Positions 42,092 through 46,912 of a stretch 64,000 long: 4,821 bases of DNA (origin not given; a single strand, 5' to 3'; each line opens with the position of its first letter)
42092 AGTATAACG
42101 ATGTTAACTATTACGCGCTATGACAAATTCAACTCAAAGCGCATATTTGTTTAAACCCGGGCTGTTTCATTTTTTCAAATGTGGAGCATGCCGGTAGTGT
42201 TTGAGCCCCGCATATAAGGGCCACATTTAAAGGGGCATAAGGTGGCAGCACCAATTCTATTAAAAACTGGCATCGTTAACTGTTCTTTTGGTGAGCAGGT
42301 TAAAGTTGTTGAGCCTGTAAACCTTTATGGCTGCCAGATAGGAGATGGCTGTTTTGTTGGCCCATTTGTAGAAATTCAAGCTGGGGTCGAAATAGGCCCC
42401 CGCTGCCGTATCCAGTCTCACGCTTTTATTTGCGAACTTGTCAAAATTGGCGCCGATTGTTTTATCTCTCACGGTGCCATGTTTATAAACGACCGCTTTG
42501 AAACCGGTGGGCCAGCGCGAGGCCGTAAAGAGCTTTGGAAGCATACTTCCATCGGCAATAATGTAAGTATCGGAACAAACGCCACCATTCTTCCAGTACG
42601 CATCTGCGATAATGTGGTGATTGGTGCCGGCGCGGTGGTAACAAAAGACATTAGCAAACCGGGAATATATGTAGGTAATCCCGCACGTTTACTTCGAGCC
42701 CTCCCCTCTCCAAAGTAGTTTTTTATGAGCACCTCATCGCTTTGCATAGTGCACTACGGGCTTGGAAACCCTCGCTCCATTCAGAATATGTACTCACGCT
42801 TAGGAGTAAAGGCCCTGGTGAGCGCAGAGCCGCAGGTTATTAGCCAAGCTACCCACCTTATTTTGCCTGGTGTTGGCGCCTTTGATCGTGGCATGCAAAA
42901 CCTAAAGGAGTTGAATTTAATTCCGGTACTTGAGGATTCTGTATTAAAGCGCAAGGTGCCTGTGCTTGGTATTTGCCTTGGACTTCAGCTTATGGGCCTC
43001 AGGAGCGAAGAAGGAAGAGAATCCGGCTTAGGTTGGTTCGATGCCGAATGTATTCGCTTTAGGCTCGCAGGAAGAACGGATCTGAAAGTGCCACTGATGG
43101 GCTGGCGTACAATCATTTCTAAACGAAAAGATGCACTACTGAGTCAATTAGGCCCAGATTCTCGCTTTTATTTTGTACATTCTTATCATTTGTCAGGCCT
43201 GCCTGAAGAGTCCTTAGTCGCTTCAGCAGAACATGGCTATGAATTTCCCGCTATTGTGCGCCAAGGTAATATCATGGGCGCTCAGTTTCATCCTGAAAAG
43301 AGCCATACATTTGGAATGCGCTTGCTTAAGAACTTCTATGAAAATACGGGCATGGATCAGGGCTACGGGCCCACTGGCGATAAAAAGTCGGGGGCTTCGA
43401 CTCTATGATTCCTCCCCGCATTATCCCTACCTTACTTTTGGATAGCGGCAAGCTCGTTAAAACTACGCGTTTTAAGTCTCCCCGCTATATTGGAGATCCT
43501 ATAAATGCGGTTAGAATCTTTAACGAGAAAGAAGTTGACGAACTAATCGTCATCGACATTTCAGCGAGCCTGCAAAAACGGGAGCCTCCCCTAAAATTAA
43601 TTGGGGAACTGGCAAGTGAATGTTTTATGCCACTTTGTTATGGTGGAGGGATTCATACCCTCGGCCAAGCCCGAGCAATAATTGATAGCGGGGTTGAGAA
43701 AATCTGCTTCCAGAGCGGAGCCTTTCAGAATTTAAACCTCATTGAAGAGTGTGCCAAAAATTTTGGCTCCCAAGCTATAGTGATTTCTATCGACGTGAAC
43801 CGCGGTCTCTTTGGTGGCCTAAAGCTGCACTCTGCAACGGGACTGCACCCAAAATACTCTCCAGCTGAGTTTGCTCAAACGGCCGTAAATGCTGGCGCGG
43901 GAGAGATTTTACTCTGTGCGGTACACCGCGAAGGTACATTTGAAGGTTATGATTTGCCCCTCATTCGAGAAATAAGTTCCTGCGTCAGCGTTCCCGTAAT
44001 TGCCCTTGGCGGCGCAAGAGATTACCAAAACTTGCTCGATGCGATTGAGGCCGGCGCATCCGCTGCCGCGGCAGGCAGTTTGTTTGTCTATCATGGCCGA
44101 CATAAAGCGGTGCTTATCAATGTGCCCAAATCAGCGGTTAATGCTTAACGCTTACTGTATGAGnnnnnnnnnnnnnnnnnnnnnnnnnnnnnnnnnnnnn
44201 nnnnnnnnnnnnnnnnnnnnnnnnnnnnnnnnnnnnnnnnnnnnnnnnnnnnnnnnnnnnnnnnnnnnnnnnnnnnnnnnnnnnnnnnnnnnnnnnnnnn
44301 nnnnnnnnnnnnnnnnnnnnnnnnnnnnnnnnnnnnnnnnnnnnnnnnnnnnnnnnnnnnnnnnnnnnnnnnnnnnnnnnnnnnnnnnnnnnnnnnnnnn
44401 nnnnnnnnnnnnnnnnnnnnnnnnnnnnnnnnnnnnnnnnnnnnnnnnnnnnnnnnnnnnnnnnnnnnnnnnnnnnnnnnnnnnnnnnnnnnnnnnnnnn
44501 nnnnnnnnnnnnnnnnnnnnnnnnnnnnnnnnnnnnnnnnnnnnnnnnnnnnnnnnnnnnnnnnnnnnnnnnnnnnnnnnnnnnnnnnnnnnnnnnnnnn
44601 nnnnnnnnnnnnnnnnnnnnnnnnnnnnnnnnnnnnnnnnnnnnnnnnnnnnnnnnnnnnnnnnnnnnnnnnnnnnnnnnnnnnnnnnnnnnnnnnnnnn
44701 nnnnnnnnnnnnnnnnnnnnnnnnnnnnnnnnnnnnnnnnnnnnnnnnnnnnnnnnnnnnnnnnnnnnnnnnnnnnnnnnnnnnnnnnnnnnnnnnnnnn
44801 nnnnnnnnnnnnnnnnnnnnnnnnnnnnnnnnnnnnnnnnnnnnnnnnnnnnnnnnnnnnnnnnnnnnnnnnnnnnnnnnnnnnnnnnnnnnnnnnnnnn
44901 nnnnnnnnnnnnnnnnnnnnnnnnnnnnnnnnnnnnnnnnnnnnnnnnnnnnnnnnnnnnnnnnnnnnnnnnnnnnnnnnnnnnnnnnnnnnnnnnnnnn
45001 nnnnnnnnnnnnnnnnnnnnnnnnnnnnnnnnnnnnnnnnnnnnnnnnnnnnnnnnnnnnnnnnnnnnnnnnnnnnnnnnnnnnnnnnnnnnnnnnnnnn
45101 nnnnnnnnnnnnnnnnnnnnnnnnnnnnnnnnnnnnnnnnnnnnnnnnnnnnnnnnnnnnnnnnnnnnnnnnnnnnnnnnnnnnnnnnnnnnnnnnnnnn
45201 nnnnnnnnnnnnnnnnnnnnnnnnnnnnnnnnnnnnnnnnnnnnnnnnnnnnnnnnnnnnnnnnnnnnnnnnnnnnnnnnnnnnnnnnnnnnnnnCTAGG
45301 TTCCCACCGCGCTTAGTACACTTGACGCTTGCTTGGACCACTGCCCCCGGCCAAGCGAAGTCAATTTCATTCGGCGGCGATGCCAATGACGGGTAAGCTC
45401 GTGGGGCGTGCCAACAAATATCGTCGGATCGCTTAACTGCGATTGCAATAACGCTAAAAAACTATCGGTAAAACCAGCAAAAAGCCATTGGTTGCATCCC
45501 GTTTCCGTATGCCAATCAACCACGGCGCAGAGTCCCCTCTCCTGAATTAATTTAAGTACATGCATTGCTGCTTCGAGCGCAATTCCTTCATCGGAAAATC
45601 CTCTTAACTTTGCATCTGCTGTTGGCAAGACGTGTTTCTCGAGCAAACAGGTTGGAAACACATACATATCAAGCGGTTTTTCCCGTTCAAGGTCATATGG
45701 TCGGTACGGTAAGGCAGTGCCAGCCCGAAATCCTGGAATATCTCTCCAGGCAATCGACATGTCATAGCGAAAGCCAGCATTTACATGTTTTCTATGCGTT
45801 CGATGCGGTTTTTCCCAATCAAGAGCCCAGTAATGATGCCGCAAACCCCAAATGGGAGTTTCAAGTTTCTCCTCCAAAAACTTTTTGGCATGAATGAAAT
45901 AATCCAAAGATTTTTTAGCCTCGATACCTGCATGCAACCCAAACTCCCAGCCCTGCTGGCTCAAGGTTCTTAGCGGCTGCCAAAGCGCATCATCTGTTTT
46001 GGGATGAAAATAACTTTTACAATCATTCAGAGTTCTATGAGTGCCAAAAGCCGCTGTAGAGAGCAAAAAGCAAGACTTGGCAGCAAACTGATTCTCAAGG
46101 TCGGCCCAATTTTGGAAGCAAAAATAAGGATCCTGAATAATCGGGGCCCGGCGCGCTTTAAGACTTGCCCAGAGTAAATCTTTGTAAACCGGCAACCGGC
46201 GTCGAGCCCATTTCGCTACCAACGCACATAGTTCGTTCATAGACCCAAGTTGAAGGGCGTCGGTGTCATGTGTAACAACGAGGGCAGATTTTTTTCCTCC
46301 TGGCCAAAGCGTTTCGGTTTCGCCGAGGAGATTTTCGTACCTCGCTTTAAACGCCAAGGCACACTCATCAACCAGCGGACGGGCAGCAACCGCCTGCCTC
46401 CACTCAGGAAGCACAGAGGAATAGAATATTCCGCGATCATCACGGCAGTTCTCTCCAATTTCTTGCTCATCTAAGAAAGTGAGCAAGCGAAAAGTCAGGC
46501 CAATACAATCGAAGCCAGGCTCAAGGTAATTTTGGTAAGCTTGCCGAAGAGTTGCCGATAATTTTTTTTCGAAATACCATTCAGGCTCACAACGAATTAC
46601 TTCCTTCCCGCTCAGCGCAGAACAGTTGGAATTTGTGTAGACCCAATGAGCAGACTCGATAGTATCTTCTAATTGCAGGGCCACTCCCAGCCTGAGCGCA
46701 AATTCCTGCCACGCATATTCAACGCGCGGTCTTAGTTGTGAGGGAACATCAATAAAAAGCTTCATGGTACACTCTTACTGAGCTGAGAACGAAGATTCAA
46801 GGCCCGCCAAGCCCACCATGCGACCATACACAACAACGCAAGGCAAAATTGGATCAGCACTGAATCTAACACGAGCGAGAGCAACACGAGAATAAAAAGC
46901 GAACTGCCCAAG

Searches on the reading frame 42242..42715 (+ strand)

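Call 56: search_protein_families(library=pfam, proteins=[window:42242-42715:+], max_evalue=0.001)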
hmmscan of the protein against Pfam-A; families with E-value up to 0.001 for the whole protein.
window:42242-42715:+ (158 aa): 4 families
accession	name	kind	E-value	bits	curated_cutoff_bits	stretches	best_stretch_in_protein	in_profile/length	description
PF00132.30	Hexapep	-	1.2e-20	72.7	27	2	30-63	1-34/36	Bacterial transferase hexapeptide (six repeats)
PF14602.12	Hexapep_2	-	1.1e-14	54.3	27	1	102-135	2-34/34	Hexapeptide repeat of succinyl-transferase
PF25084.1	LbH_EIF2B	-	3.6e-12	46.6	54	2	14-80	22-92/105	EIF2B subunit epsilon LbH domain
PF25247.1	LbH_GLGC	-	0.00012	22.5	27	1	27-118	12-101/135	GLGC left-handed parallel beta-helix domain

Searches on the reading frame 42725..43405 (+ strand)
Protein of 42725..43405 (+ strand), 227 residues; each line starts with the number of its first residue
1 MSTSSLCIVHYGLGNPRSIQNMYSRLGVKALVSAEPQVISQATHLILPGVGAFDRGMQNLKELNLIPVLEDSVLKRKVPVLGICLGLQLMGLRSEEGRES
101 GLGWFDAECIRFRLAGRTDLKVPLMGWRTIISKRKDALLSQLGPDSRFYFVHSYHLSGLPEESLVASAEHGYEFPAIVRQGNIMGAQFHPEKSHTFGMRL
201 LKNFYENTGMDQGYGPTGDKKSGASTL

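Call 56: search_protein_families(library=pfam, proteins=[window:42725-43405:+], max_evalue=0.001)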
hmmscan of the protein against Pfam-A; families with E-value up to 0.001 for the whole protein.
window:42725-43405:+ (227 aa): 3 families
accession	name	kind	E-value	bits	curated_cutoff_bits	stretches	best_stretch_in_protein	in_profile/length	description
PF00117.34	GATase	-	1.5e-19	70.8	22.8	1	43-205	45-187/190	Glutamine amidotransferase class-I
PF07722.19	Peptidase_C26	-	6.1e-05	23.3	20.5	1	71-191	99-219/219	Peptidase C26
PF01174.25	SNO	-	6.4e-05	23.4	27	1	25-206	17-184/188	SNO glutamine amidotransferase family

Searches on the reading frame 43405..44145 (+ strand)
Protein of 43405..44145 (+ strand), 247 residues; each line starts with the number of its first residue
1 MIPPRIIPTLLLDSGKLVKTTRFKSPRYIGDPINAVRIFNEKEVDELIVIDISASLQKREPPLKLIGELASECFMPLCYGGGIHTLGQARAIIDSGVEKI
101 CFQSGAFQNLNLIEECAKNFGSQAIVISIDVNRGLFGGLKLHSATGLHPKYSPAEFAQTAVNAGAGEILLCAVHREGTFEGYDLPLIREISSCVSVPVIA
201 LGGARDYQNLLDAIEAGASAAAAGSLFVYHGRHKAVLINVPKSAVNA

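Call 56: search_protein_families(library=pfam, proteins=[window:43405-44145:+], max_evalue=0.001)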
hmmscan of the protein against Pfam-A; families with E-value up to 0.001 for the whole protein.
window:43405-44145:+ (247 aa): 4 families
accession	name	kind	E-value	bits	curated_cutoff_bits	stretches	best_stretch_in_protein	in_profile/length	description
PF00977.27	His_biosynth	-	9.9e-53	179.3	23.6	1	5-231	1-225/228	Histidine biosynthesis protein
PF02581.23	TMP-TENI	-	3.2e-05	23.8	27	0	178-223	133-176/180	Thiamine monophosphate synthase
PF01180.27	DHO_dh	-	4.4e-05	23.3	27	1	186-234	229-279/291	Dihydroorotate dehydrogenase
PF03060.21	NMO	-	8.2e-05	22.6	28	1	184-228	182-226/331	Nitronate monooxygenase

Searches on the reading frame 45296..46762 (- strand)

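Call 56: search_protein_families(library=pfam, proteins=[window:45296-46762:-], max_evalue=0.001)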
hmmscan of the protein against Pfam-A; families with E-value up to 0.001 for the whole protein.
window:45296-46762:- (488 aa): 0 families

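Call 89: search_protein_families(library=ncbifam, proteins=[window:45296-46762:-], max_evalue=0.01)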
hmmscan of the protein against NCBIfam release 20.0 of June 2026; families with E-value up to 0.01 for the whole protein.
window:45296-46762:- (488 aa): 1 family
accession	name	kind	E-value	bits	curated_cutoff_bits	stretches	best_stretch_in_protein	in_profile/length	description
NF053580.1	deacetylase_VimE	equivalog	1.4e-16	60.1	440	1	85-420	89-408/431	UDP-2,3-diacetamido-2,3-dideoxy-alpha-D-glucuronate deacetylase VimE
